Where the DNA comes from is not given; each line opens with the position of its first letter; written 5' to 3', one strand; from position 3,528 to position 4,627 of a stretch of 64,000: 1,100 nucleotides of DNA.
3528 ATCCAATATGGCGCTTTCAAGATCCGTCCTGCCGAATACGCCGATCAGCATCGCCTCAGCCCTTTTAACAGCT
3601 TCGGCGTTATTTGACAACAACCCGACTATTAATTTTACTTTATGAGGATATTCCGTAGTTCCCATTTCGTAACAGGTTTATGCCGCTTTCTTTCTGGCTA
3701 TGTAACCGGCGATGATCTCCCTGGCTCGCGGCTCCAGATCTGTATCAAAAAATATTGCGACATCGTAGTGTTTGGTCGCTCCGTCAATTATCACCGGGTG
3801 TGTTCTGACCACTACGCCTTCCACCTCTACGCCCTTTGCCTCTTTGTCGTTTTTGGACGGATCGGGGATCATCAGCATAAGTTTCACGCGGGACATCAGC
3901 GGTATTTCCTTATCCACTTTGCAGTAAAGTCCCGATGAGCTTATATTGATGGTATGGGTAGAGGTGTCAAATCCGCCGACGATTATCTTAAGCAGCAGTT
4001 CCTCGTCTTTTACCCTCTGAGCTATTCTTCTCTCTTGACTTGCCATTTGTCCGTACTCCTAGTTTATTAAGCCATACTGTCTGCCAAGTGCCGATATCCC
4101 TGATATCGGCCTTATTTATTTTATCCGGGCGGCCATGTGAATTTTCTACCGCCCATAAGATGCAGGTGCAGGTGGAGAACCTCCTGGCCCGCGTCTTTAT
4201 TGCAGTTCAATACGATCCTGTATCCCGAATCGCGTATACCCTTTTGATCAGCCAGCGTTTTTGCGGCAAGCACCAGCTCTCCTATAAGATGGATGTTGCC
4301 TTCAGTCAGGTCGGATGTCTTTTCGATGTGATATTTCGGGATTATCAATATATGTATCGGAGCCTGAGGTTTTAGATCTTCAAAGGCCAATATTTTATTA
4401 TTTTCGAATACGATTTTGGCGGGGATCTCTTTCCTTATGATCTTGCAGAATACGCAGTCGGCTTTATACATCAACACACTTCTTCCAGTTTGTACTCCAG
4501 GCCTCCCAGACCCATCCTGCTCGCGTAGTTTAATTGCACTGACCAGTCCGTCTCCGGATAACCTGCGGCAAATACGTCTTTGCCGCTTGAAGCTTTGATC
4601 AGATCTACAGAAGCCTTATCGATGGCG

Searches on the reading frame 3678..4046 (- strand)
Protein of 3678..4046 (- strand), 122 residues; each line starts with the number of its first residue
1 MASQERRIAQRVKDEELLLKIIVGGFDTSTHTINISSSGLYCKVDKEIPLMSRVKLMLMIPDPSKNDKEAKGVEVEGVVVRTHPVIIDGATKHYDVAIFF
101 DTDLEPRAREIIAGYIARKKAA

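Call 79: search_protein_families(library=pfam, proteins=[window:3678-4046:-])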
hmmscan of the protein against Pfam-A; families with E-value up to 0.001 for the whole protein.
window:3678-4046:- (122 aa): 1 family
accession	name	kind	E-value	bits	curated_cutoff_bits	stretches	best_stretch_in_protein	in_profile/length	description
PF07238.19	PilZ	-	5e-06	27.2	22.5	1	10-117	6-101/102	PilZ domain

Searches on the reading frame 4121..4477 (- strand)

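Call 79: search_protein_families(library=pfam, proteins=[window:4121-4477:-])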
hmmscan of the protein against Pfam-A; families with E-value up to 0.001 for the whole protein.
window:4121-4477:- (118 aa): 2 families
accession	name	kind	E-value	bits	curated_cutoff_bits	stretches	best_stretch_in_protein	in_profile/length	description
PF01230.28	HIT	-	6.2e-26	91.3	21.5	1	15-112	1-97/98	HIT domain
PF11969.13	DcpS_C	-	2e-25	89.9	24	1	8-109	2-101/114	Scavenger mRNA decapping enzyme C-term binding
